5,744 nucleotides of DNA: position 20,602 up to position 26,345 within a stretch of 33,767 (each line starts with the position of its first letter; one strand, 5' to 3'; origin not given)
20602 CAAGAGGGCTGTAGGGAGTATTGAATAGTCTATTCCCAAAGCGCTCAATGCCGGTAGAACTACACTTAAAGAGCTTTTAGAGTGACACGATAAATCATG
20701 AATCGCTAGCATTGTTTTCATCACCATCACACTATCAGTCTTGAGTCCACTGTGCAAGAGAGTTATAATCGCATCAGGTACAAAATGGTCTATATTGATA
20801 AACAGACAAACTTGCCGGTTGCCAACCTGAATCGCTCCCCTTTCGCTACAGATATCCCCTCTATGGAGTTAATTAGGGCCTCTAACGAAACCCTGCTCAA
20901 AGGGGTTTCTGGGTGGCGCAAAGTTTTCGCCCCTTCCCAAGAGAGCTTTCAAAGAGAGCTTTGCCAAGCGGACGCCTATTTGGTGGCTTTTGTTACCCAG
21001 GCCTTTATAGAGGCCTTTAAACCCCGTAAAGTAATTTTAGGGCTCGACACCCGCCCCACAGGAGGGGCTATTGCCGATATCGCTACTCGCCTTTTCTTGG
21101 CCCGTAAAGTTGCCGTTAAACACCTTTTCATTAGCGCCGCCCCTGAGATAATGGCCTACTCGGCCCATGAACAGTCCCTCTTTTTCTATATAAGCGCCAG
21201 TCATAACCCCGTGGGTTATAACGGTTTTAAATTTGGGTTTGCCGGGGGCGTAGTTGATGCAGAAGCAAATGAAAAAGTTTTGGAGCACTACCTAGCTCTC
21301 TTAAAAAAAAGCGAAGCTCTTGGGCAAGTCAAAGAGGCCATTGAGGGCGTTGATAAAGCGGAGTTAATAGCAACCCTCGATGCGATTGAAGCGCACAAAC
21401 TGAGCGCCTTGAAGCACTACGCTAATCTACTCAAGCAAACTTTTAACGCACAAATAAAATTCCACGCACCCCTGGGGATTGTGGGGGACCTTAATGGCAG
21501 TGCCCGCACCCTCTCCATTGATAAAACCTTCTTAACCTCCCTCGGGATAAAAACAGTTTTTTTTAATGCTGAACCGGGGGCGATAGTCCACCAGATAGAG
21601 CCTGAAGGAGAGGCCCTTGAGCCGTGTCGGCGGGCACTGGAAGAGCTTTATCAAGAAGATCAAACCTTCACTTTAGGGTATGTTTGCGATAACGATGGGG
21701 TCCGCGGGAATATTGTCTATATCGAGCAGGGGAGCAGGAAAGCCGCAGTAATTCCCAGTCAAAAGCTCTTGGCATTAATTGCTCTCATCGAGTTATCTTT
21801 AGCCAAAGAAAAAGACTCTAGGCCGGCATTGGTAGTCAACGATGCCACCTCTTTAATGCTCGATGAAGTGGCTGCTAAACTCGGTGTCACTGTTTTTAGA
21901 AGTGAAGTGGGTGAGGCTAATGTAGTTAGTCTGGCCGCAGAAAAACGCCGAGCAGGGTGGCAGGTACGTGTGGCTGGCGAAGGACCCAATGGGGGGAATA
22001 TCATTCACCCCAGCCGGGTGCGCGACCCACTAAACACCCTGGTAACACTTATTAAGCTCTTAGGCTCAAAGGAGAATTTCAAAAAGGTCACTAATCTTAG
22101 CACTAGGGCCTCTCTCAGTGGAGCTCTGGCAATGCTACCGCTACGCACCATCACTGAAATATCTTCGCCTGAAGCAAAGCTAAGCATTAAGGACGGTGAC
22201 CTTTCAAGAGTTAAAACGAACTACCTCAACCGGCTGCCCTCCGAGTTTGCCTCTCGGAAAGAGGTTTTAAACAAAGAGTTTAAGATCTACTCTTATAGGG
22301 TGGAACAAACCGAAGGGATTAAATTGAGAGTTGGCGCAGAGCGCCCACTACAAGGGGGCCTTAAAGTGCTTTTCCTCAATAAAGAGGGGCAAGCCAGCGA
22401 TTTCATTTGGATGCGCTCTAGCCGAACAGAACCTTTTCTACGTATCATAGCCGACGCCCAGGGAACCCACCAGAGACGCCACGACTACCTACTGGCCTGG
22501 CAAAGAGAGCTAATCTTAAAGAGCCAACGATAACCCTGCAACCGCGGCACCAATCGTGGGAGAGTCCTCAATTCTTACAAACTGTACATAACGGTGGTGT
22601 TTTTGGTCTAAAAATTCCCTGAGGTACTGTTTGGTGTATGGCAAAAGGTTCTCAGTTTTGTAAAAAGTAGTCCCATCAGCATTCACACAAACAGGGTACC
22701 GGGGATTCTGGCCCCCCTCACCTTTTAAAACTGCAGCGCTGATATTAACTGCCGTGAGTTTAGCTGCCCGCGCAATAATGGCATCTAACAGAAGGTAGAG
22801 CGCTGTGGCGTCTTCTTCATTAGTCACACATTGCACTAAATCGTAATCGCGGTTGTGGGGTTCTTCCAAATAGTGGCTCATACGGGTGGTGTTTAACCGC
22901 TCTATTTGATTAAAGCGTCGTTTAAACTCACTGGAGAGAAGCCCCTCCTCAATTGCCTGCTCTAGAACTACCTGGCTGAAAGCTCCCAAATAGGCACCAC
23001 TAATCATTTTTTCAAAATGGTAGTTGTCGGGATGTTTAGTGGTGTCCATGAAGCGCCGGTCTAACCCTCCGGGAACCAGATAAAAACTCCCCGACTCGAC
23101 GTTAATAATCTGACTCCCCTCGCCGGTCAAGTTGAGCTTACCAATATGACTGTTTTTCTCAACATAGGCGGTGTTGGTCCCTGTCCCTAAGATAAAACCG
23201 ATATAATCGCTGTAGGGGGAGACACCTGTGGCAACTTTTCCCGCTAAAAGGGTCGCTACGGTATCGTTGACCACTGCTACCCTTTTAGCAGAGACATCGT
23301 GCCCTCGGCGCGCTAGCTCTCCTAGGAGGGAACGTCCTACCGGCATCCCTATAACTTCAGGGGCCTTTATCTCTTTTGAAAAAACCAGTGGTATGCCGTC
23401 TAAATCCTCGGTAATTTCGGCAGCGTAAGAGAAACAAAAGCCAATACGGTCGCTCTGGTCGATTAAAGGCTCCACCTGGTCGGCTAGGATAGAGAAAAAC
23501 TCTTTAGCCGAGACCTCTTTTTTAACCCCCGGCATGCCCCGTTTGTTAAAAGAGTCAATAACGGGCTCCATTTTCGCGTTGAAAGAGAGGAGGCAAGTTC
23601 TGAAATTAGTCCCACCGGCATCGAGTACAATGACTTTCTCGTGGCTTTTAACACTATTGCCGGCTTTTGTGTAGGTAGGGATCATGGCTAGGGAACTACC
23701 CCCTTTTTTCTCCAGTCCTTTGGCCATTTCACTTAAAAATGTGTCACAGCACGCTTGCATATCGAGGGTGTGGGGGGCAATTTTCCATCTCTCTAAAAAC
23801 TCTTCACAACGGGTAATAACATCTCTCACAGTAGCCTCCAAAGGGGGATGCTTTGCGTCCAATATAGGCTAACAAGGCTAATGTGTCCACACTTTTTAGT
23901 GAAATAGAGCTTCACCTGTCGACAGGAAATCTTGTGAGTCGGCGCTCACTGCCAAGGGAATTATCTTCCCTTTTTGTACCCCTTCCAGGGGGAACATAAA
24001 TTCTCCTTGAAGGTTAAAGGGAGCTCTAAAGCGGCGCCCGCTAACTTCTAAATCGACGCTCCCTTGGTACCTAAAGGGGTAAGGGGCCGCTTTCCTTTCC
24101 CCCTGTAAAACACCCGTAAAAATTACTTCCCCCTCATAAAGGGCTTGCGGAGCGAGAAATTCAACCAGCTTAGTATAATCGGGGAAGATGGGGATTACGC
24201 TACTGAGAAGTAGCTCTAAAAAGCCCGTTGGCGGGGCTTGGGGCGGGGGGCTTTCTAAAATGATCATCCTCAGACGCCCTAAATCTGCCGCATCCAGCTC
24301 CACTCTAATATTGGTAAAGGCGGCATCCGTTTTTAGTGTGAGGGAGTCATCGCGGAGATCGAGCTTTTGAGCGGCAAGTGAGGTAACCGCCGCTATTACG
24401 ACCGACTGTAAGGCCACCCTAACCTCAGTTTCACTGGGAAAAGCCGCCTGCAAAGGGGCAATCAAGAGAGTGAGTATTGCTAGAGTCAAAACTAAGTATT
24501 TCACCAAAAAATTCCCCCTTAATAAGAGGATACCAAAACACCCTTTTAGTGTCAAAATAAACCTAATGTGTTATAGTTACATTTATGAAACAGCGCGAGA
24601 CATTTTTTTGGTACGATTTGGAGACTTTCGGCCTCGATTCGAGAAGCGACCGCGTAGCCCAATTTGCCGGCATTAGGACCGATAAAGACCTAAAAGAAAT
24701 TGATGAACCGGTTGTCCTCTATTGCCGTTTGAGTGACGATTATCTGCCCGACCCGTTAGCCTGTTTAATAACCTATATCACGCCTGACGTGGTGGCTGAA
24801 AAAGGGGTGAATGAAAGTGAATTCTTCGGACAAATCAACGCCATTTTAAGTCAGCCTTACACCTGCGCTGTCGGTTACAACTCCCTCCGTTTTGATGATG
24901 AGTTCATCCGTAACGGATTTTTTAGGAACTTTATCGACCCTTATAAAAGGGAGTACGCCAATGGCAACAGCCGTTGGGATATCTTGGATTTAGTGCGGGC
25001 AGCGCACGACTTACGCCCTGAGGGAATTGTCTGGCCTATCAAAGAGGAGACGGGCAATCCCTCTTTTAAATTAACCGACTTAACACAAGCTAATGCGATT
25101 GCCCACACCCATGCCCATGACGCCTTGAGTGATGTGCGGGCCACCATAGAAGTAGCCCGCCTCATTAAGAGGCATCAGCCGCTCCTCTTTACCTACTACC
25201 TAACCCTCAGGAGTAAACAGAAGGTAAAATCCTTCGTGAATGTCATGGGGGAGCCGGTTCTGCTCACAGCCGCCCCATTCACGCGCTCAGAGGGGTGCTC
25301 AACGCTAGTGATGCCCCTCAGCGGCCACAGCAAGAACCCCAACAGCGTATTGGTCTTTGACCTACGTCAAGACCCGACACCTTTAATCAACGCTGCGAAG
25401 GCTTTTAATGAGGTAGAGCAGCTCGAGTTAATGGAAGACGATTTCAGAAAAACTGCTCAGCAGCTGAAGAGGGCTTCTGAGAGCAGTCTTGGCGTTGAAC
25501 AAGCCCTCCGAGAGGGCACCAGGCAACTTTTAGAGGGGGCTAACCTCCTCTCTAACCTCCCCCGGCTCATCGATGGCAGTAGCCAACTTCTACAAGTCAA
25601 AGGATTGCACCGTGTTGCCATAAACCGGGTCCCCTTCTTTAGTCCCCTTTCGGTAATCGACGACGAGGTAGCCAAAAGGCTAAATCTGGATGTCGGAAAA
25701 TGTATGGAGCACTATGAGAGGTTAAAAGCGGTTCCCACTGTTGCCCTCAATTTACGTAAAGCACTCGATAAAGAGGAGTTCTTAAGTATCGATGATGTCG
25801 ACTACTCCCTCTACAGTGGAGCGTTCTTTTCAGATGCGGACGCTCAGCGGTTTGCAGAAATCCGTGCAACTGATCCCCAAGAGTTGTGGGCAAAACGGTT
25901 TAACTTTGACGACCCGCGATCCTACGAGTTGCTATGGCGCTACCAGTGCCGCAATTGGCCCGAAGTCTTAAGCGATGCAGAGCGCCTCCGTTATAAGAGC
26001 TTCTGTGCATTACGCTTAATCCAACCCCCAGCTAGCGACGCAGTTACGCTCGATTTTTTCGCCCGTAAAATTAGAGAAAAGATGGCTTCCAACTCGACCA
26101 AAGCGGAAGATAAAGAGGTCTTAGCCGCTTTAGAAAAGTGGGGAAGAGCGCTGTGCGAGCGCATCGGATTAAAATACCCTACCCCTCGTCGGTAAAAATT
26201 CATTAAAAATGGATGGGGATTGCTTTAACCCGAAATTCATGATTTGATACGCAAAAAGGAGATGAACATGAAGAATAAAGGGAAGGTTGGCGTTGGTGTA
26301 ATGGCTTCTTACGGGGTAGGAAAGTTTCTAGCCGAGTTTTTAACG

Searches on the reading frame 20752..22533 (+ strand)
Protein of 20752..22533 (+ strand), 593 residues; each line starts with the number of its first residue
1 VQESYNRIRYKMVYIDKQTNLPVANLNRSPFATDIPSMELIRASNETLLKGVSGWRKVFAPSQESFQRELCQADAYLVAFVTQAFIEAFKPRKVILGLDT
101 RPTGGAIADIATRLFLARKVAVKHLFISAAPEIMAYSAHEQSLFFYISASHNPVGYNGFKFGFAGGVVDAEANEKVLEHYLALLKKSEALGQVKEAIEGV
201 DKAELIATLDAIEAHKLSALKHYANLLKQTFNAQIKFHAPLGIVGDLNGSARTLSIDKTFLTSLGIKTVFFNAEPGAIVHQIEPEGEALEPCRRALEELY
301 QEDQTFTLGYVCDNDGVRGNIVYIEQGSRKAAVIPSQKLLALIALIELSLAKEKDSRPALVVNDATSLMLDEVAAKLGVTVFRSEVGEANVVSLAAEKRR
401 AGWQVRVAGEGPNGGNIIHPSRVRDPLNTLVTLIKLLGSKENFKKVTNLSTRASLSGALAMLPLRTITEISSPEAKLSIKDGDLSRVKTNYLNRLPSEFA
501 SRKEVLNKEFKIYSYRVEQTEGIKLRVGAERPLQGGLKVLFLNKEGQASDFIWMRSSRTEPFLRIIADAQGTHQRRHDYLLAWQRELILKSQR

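Call 25: search_protein_families(library=pfam, proteins=[window:20752-22533:+], max_evalue=0.00001)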
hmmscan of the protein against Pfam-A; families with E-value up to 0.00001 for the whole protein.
window:20752-22533:+ (593 aa): 2 families
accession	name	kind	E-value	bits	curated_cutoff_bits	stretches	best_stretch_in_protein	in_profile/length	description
PF02878.22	PGM_PMM_I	-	2.1e-15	57.1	22.5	1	51-179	5-130/138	Phosphoglucomutase/phosphomannomutase, alpha/beta/alpha domain I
PF02880.22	PGM_PMM_III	-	5.6e-07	30.1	20.7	1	342-440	5-100/115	Phosphoglucomutase/phosphomannomutase, alpha/beta/alpha domain III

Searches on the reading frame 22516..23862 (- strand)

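Call 25: search_protein_families(library=pfam, proteins=[window:22516-23862:-], max_evalue=0.00001)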
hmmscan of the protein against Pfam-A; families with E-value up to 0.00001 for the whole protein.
window:22516-23862:- (448 aa): 2 families
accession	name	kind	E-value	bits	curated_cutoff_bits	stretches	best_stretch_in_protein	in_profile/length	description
PF03727.22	Hexokinase_2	-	1.4e-42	146.2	24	1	221-443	2-240/242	Hexokinase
PF00349.27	Hexokinase_1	-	5.7e-26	92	24.3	1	22-209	5-200/201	Hexokinase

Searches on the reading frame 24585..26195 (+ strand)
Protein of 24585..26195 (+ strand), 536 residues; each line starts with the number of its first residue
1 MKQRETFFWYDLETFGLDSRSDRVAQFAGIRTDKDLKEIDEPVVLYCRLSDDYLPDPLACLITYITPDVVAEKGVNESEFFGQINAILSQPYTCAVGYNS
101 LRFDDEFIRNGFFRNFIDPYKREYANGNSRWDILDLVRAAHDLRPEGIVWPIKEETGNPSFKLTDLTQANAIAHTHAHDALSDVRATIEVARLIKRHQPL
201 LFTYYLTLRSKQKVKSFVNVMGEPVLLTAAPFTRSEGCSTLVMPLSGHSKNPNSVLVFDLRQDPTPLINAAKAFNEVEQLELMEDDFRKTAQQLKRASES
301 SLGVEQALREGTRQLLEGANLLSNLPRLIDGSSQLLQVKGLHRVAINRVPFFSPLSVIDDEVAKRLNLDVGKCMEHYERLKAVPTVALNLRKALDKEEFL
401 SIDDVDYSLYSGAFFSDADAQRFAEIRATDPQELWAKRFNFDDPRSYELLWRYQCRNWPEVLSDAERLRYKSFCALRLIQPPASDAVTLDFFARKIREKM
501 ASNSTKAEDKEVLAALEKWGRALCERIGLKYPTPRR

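Call 25: search_protein_families(library=pfam, proteins=[window:24585-26195:+], max_evalue=0.00001)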
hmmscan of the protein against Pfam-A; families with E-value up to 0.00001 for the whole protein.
window:24585-26195:+ (536 aa): 2 families
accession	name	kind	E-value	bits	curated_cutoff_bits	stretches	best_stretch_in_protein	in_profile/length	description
PF08411.15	Exonuc_X-T_C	-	6.3e-63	212.9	27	2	340-521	87-268/269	Exonuclease C-terminal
PF00929.31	RNase_T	-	7.1e-21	75.9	24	1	9-190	2-163/164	Exonuclease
